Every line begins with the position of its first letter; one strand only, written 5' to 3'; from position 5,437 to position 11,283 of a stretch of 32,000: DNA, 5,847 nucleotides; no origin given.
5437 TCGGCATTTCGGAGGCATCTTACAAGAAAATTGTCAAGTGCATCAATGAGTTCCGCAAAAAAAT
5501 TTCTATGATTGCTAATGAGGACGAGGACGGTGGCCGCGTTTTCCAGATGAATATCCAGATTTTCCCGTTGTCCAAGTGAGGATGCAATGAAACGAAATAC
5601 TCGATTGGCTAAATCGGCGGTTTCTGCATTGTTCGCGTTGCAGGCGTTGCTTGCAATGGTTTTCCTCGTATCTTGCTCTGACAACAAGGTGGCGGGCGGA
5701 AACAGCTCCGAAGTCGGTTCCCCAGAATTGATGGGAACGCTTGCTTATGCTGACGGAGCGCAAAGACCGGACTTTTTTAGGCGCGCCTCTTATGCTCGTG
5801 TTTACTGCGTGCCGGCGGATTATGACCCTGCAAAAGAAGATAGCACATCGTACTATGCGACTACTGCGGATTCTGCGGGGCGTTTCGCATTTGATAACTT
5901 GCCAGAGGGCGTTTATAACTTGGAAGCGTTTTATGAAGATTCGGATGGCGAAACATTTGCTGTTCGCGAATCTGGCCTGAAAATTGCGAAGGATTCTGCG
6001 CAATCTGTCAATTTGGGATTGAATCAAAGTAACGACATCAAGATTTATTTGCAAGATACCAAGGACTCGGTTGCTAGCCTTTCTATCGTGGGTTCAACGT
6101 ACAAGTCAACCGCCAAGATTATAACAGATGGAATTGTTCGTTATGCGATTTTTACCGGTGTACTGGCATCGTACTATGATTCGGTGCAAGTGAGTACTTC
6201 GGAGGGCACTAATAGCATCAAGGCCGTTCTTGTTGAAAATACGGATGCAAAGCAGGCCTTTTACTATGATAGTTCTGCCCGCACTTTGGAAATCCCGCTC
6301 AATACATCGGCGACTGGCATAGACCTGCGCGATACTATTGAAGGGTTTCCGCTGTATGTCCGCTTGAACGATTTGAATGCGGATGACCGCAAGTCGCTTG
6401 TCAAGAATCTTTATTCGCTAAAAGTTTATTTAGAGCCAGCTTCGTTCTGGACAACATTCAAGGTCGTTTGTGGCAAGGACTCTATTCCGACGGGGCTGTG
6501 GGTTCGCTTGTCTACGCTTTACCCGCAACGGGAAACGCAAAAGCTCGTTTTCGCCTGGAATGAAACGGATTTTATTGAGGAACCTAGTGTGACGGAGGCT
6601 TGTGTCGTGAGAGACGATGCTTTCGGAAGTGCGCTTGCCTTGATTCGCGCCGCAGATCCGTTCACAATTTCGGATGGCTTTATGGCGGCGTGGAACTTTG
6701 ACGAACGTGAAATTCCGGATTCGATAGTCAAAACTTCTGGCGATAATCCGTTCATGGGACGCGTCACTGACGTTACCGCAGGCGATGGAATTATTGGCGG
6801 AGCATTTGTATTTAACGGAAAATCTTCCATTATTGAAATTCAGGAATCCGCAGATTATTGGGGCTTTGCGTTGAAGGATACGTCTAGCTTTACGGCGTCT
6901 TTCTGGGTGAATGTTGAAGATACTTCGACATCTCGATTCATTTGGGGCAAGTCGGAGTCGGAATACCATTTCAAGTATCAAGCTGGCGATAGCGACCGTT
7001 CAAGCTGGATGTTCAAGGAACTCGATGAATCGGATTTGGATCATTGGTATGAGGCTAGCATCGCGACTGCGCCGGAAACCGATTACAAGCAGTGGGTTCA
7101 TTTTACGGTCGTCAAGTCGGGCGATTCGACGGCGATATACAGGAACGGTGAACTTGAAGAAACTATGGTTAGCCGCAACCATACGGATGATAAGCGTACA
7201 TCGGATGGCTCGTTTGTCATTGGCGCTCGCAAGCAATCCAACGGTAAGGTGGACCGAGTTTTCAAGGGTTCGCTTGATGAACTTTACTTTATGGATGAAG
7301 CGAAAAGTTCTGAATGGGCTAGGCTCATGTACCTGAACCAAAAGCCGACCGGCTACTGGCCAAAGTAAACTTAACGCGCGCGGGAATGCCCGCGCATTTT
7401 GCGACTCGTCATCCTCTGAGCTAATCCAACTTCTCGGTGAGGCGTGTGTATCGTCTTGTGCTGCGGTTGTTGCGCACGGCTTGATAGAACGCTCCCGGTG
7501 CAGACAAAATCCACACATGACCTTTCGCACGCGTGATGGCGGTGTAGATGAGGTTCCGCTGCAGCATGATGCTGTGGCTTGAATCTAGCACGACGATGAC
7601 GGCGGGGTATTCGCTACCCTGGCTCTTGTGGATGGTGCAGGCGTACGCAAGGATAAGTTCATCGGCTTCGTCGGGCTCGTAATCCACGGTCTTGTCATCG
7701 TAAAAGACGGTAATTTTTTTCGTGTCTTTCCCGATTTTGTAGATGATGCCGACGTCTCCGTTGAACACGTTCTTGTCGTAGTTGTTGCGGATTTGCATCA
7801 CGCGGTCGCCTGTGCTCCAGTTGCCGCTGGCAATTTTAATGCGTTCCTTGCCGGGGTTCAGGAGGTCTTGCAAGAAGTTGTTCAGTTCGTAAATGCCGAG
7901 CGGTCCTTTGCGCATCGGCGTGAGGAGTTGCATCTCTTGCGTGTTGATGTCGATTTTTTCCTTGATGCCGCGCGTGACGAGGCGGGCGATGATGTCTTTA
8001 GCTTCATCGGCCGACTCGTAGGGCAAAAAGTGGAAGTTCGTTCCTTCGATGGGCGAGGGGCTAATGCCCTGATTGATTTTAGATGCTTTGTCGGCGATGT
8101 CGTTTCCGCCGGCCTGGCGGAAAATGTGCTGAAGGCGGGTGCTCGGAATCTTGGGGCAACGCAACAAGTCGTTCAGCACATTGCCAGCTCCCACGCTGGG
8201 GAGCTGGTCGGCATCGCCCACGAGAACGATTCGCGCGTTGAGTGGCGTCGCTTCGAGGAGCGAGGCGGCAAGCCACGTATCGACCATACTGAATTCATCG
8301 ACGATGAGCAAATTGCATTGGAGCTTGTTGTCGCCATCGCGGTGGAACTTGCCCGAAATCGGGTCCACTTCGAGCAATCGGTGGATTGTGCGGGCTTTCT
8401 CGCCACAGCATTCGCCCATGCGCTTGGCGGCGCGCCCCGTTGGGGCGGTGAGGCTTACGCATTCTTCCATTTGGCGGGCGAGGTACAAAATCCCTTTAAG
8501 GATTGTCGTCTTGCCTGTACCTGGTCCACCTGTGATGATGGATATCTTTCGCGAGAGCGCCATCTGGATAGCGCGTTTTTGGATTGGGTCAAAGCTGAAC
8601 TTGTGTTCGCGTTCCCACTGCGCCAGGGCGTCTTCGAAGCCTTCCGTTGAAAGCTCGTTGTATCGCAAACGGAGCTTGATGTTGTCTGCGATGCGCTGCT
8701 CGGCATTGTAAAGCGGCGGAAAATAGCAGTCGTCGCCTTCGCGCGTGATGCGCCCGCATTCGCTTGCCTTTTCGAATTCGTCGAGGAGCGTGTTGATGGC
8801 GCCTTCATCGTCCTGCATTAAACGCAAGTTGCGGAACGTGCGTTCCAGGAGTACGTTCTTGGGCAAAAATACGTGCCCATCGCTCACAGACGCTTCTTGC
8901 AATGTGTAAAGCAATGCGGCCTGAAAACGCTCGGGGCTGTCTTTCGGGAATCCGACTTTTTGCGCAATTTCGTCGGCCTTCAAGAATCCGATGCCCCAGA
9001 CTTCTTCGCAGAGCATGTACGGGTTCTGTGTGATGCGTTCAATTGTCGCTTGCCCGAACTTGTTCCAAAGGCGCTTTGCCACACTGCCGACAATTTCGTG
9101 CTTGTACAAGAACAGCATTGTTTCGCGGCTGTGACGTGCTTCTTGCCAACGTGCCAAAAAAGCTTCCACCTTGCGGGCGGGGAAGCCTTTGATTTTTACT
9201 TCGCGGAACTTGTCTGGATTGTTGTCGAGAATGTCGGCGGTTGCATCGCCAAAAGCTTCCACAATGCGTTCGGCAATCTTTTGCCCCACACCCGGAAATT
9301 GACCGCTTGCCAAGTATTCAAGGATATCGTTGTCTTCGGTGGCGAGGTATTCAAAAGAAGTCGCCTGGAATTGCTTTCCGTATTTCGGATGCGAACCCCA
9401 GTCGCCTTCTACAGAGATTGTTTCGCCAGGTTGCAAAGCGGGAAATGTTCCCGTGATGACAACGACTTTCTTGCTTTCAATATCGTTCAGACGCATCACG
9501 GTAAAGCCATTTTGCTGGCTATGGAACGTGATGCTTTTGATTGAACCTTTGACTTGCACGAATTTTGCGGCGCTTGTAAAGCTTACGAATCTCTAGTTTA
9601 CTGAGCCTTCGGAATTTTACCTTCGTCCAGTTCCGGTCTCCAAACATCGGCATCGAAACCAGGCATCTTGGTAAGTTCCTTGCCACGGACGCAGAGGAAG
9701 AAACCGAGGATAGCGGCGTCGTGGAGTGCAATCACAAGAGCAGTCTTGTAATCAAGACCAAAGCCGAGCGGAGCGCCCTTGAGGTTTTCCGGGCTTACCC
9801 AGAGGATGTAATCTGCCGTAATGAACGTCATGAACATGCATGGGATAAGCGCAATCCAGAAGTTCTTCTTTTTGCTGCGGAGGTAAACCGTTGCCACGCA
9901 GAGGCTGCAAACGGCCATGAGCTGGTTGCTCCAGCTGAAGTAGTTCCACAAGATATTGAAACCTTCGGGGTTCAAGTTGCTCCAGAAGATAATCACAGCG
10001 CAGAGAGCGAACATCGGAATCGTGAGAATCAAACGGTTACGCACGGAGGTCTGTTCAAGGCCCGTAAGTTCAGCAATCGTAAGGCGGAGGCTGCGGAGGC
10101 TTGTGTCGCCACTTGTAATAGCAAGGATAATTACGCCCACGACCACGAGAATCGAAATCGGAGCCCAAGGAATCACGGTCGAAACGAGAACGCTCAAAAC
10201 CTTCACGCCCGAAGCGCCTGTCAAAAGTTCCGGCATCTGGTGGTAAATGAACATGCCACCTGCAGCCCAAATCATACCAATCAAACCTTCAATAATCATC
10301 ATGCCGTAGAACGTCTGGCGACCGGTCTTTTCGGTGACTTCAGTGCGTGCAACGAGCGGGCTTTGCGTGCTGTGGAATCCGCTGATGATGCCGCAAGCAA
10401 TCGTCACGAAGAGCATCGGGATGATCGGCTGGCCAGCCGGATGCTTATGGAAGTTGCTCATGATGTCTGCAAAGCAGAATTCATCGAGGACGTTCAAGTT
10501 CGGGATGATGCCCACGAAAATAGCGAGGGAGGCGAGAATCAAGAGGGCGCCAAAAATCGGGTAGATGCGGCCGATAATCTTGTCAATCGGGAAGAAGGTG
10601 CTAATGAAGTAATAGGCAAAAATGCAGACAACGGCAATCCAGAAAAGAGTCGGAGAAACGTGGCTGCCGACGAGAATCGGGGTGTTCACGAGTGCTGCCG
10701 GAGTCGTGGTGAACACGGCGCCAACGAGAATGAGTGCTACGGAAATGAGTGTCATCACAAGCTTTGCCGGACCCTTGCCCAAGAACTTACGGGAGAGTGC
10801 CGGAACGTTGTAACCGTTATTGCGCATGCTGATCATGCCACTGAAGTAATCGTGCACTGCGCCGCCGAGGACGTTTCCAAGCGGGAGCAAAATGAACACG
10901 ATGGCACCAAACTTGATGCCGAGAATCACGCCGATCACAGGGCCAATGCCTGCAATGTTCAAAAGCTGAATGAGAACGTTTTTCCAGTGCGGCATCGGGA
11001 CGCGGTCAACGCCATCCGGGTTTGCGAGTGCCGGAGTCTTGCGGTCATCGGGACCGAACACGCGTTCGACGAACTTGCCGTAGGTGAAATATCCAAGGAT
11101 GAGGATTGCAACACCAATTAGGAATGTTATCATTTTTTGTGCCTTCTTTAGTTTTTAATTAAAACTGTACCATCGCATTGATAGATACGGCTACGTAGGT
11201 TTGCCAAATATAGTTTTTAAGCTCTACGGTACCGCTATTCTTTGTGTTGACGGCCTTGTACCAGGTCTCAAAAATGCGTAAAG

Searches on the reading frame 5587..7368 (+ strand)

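Call 50: search_protein_families(library=pfam, proteins=[window:5587-7368:+], max_evalue=0.001)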
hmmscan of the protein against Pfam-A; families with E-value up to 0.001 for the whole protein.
window:5587-7368:+ (593 aa): 4 families
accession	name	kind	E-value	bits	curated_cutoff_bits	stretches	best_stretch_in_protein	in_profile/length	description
PF13385.13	Laminin_G_3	-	4.2e-17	63.1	27.6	1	431-576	15-148/151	Concanavalin A-like lectin/glucanases superfamily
PF14686.12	fn3_3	-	0.00037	20.6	24.4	0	86-123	23-60/75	Polysaccharide lyase family 4, domain II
PF13620.12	CarboxypepD_reg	-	0.00046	20.9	32.3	0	85-124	25-64/82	Carboxypeptidase regulatory-like domain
PF17210.9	SdrD_B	-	0.00089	19.9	29.7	1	84-151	34-99/112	SdrD B-like domain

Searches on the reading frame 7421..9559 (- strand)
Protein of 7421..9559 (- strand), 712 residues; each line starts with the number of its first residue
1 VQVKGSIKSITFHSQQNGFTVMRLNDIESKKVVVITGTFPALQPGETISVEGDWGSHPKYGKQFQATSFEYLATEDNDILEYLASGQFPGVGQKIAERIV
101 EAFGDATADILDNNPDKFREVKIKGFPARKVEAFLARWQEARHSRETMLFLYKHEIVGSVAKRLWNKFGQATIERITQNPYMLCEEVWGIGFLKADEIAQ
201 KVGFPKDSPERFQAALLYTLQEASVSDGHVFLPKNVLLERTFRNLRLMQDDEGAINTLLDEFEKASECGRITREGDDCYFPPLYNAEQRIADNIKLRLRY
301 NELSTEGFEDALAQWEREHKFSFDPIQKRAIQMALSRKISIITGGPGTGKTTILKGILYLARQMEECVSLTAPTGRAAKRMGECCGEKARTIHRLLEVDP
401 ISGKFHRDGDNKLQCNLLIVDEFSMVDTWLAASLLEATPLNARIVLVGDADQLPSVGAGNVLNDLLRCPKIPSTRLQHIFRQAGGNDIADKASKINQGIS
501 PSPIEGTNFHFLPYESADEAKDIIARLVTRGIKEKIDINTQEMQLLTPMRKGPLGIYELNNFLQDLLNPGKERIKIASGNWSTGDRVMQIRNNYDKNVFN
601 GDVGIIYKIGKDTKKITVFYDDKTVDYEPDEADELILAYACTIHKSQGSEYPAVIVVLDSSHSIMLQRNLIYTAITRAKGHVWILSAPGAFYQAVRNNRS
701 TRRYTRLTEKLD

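Call 50: search_protein_families(library=pfam, proteins=[window:7421-9559:-], max_evalue=0.001)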
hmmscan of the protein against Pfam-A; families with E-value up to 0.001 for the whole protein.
window:7421-9559:- (712 aa): 13 families
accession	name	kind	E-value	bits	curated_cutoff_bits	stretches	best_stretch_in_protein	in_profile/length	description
PF13245.12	AAA_19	-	3.8e-44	150.5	25.1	1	327-457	1-133/134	AAA domain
PF13604.12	AAA_30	-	1.5e-39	136.1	27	1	325-501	4-174/191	AAA domain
PF14490.11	HHH_RecD2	-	4.2e-34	116.8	27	1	141-231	2-92/92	ATP-dependent RecD2 DNA helicase HHH domain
PF23139.1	OB_YrrC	-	1.7e-24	86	27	1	2-70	3-72/76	ATP-dependent DNA helicase YrrC, OB-fold domain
PF18335.7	SH3_13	-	2.2e-20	72.6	41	1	559-619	1-64/65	ATP-dependent RecD-like DNA helicase SH3 domain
PF13538.12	UvrD_C_2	-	7.9e-18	64.5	27.4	1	637-684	1-51/52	UvrD-like helicase C-terminal domain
PF01443.25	Viral_helicase1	-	3.1e-12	47.2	21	1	611-685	154-227/228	Viral superfamily 1 RNA helicase core domain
PF13086.12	AAA_11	-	7.7e-10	39.4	27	1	324-365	3-52/257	AAA domain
PF20720.3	nSTAND3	-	0.00022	21.4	27.2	1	328-370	8-51/155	Novel STAND NTPase 3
PF05970.20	PIF1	-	0.00061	19.9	25.9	0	336-430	21-118/223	PIF1-like helicase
PF13361.12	UvrD_C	-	0.00065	19.7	25.6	0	641-685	290-346/350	UvrD-like helicase C-terminal domain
PF13401.12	AAA_22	-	0.00083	20.1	27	0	337-470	5-109/130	AAA domain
PF09848.15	SLFN-g3_helicase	-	0.00099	18.9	24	0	337-361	1-25/354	Schlafen group 3, DNA/RNA helicase domain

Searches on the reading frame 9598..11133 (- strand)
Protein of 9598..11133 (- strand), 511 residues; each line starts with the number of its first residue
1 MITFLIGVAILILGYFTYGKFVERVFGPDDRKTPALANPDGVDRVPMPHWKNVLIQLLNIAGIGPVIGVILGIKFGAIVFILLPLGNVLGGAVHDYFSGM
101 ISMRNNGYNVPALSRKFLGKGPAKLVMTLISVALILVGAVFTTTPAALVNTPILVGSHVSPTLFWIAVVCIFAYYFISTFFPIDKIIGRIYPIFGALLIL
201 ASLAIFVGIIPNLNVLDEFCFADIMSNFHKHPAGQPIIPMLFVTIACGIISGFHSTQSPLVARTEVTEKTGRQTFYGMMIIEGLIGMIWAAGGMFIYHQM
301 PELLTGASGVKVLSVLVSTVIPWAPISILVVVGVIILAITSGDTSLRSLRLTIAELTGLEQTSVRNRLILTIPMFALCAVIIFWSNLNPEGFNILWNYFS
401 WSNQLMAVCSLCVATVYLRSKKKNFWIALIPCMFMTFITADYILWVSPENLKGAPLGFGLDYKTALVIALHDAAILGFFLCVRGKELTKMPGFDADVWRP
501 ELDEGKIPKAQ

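Call 50: search_protein_families(library=pfam, proteins=[window:9598-11133:-], max_evalue=0.001)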
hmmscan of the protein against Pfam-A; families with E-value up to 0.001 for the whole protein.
window:9598-11133:- (511 aa): 1 family
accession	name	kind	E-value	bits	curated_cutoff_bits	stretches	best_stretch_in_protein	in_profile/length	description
PF02554.20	CstA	-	6.7e-46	157.6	27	3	3-175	5-177/560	Carbon starvation protein CstA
